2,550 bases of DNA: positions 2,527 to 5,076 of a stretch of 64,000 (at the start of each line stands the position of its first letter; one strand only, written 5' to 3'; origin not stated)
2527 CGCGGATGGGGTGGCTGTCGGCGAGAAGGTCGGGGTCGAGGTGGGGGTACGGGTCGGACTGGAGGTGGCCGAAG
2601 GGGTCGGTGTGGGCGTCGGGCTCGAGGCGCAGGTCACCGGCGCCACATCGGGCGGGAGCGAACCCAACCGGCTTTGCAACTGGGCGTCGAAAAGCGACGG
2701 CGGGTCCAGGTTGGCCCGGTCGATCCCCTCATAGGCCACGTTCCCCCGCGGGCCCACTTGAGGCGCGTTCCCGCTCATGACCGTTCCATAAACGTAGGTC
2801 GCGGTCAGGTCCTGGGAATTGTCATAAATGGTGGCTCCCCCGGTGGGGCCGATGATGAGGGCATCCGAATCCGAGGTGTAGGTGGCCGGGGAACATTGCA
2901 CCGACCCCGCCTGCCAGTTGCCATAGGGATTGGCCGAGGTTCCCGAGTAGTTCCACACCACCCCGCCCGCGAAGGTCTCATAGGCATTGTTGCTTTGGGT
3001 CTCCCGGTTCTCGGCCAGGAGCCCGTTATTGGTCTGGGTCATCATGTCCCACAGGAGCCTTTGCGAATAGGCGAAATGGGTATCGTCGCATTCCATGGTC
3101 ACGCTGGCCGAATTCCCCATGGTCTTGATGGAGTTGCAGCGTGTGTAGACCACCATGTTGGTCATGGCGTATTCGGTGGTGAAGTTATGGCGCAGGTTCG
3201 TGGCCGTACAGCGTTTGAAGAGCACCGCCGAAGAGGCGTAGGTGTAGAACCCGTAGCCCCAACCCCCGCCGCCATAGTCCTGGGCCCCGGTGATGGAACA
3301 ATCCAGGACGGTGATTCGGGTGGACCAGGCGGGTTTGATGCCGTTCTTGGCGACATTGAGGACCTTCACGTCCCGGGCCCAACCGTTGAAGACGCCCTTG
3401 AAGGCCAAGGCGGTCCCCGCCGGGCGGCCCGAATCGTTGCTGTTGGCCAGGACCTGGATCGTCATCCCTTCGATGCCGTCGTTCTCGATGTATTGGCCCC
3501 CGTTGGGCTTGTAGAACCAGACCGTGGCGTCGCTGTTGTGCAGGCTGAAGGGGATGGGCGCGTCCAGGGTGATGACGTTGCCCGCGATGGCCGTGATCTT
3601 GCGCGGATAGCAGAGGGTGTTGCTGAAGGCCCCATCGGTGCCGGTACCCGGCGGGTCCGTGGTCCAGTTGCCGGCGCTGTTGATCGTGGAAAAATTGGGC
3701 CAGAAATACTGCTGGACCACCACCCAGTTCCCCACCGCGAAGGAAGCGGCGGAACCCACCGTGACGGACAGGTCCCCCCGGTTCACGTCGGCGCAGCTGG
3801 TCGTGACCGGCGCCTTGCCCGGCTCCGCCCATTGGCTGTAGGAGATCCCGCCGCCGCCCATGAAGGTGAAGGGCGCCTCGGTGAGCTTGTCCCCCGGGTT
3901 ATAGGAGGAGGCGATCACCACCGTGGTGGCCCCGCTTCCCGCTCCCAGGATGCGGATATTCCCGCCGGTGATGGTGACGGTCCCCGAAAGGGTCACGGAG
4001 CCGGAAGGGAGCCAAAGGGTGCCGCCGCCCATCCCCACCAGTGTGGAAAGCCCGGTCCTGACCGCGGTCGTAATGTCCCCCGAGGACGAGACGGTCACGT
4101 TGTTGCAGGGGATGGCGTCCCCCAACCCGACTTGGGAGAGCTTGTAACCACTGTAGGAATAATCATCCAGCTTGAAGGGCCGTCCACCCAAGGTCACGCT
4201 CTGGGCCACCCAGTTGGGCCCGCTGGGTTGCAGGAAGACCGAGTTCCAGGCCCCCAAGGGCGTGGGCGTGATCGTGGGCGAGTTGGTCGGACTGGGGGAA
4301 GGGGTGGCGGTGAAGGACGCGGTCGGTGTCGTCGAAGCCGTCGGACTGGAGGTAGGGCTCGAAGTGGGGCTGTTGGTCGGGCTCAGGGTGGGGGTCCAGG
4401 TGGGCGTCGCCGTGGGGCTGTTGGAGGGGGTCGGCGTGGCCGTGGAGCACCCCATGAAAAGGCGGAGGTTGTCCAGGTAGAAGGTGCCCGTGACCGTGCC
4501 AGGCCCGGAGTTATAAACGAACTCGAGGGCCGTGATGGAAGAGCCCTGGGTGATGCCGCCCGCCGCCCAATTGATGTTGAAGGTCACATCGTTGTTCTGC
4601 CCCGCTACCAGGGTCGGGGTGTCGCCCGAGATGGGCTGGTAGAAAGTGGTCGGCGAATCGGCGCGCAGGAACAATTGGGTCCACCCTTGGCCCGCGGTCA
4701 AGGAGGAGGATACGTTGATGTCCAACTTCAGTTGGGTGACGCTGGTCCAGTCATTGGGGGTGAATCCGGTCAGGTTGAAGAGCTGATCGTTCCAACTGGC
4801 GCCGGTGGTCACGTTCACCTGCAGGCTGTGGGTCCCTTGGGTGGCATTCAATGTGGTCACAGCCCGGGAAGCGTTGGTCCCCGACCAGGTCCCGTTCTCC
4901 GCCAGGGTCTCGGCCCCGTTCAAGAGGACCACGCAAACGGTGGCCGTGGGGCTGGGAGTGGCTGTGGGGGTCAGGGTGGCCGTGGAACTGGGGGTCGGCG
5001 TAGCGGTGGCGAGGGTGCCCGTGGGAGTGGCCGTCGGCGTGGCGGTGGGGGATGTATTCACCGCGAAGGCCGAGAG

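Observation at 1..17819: Co-directional island of five giant multi-modular cellulolytic enzymes, all T9SS-type cargo (expansin-like, GH9, GH8, GH5, GH8-malectin)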

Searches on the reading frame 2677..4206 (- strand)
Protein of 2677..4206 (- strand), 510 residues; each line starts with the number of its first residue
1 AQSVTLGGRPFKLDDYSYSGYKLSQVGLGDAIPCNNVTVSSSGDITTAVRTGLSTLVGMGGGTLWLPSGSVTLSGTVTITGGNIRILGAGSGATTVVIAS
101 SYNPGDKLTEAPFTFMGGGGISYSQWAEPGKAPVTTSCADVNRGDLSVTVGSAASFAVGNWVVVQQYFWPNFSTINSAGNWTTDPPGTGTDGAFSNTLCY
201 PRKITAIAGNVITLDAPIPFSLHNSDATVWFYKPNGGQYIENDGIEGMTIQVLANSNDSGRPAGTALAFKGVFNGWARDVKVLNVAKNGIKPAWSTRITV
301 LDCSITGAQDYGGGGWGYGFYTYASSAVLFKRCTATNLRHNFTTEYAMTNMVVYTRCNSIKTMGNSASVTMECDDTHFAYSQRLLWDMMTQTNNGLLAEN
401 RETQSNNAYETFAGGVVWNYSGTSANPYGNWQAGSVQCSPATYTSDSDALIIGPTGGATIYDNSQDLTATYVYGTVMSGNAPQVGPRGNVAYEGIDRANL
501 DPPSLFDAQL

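Call 54: search_protein_families(library=pfam, proteins=[window:2677-4206:-], max_evalue=1)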
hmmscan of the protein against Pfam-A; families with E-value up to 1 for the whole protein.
window:2677-4206:- (510 aa): 3 families
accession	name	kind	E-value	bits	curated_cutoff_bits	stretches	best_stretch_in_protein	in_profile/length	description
PF13229.12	Beta_helix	-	0.00072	19.7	25.9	1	256-378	38-153/158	Right handed beta helix region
PF09260.17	A_amylase_dom_C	-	0.14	12.9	24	0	19-52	41-73/90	Alpha-amylase, domain C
PF13106.11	DUF3961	-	0.21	11.8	25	0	316-330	17-31/39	Domain of unknown function (DUF3961)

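Call 62: search_solved_structures(query=window:2677-4206:-, max_evalue=1)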
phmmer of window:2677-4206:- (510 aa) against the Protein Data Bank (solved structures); distinct sequences matched with E-value up to 1: 0.

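Call 69: find_homologous_proteins(query=window:2677-4206:-, max_evalue=0.001)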
Query window:2677-4206:- (510 aa): 10 proteins with E <= 0.001 among 8000 candidates.
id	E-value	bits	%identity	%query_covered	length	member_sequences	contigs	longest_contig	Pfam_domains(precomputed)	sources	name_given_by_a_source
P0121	1.1e-261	887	75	100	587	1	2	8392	PF12708.13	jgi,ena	jgi:hypothetical protein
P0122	1.7e-230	784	67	100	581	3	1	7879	-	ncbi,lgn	-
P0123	1.0e-134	468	45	99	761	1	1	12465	-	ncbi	-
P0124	1.1e-134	468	48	100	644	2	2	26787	-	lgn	-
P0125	1.3e-125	438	44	100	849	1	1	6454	PF12708.13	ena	-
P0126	6.9e-125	436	45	100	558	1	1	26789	-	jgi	jgi:hypothetical protein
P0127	8.6e-105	370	73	45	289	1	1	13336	-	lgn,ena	-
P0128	5.6e-85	304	38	100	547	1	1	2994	PF12708.13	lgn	-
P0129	2.1e-82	296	38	100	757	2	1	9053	PF12708.13,PF16315.11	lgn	-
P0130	2.0e-66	243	33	100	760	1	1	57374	PF12708.13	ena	-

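Call 77: predict_structure(alignment_id=A6)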
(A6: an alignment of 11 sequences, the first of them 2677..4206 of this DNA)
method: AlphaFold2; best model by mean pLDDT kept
length: 510 residues; sequences in the alignment: 11
mean_pLDDT: 67.0   pTM: 0.72
mean pLDDT of the five models: 67.0, 66.4, 66.2, 66.0, 64.8
residues with pLDDT >= 90: 103; 70-90: 140; 50-70: 138; < 50: 129
segments of 3 or more residues with pLDDT < 50: 363-389, 391-450, 452-459, 466-473, 499-510
pLDDT, mean of each block of 10 residues (from residue 1): 55 56 59 90 93 95 95 92 93 93 72 80 51 76 87 90 78 58 51 63 92 85 81 80 94 77 81 91 85 87 79 65 80 71 64 61 42 37 40 44 27 28 31 34 43 42 48 56 59 52 37
secondary structure, 60 per line:
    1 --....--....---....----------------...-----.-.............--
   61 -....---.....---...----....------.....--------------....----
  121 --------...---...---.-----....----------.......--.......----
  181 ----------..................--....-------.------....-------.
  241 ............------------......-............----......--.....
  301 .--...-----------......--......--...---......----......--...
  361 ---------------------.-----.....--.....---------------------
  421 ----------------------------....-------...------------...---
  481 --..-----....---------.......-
elements in order: E3-6 E9-12 H16-19 E36-38 H46-58 E62-65 E69-73 E77-79 E84-87 E94-98 E113-116 E135-137 E147-150 E161-167 H170-176 H191-196 E197-208 E211-214 E229-232 E240-252 E265-270 E272-283 E288-293 E296-301 E304-306 E318-323 E326-331 E334-336 E340-345 E350-355 E358-360 E388-392 E395-399 E449-452 E460-462 E475-477 E490-493 H503-509

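Call 79: fold_search(model_id=the predicted structure, library=pdb)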
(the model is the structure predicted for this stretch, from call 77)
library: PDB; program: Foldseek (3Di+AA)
matches with E <= 10: 432; with E <= 0.001: 34
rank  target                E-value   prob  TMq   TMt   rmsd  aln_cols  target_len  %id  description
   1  9k4a_A                2.1e-11  1.00  0.34  0.27  10.0       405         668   15  Cryo-EM structure of depolymerase S2-4 from Klebsiella phage K64-1 (released 2026-03-25)
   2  4ru4_A                2.7e-11  1.00  0.38  0.34   5.8       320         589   18  Crystal structure of the tailspike protein gp49 from Pseudomonas phage LKA1 (released 2015-11-18)
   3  4ru4_B                4.0e-11  1.00  0.31  0.28   8.4       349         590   16  Crystal structure of the tailspike protein gp49 from Pseudomonas phage LKA1 (released 2015-11-18)
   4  4y9v_A                1.1e-10  1.00  0.31  0.27   9.2       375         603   13  Gp54 tailspike of Acinetobacter baumannii bacteriophage AP22 in complex with A. baumannii capsular saccharide (released 2017-02-01)
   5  7w1c_C                4.9e-10  1.00  0.31  0.26  10.1       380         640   16  Crystal structure of Klebsiella pneumoniae K1 capsule-specific polysaccharide lyase in a P1 crystal form (released 2022-05-18)
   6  7w1c_B                6.2e-10  1.00  0.36  0.30  16.3       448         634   14  Crystal structure of Klebsiella pneumoniae K1 capsule-specific polysaccharide lyase in a P1 crystal form (released 2022-05-18)
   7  4ru5_C                8.4e-10  1.00  0.28  0.25   9.9       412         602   13  Crystal Structure of the Pseudomonas phage phi297 tailspike gp61 (released 2015-11-18)
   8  7w1d_D                1.1e-09  1.00  0.36  0.29   6.6       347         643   14  Crystal structure of Klebsiella pneumoniae K1 capsule-specific polysaccharide lyase in a C2 crystal form (released 2022-05-18)
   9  7w1c_A                1.6e-09  1.00  0.30  0.25   9.7       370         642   15  Crystal structure of Klebsiella pneumoniae K1 capsule-specific polysaccharide lyase in a P1 crystal form (released 2022-05-18)
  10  4ru5_A                1.7e-09  1.00  0.27  0.24  10.7       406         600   13  Crystal Structure of the Pseudomonas phage phi297 tailspike gp61 (released 2015-11-18)
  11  7w1d_H                3.3e-09  1.00  0.33  0.27   9.1       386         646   14  Crystal structure of Klebsiella pneumoniae K1 capsule-specific polysaccharide lyase in a C2 crystal form (released 2022-05-18)
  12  7w1c_D                3.3e-09  1.00  0.33  0.28  16.2       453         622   13  Crystal structure of Klebsiella pneumoniae K1 capsule-specific polysaccharide lyase in a P1 crystal form (released 2022-05-18)
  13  7w1c_E                3.7e-09  1.00  0.31  0.26   9.5       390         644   14  Crystal structure of Klebsiella pneumoniae K1 capsule-specific polysaccharide lyase in a P1 crystal form (released 2022-05-18)
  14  8bke_AAA              4.5e-08  1.00  0.30  0.35   9.9       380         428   12  Crystal structure of the Klebsiella phage KP34p57 capsular depolymerase (released 2023-08-30)
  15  7vul_A                3.1e-07  1.00  0.27  0.23  13.5       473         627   12  Structure of Klebsiella Phage P560 depolymerase (released 2022-11-16)
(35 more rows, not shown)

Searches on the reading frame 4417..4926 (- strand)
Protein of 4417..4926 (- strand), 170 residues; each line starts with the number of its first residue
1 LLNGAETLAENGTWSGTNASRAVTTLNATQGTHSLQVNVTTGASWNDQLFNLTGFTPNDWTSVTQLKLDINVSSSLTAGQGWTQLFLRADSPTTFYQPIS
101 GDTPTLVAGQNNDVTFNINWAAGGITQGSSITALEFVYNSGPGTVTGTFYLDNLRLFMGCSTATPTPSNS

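Call 54: search_protein_families(library=pfam, proteins=[window:4417-4926:-], max_evalue=1)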
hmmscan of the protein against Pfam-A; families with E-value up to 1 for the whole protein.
window:4417-4926:- (170 aa): 2 families
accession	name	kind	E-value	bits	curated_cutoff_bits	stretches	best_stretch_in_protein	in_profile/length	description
PF21253.3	Mann_GBD_bact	-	0.0039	17.9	27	1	12-153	8-143/143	Mannanase, galactose-binding domain-like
PF03422.21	CBM_6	-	0.4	11.4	28.9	0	23-55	92-121/125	Carbohydrate binding module (family 6)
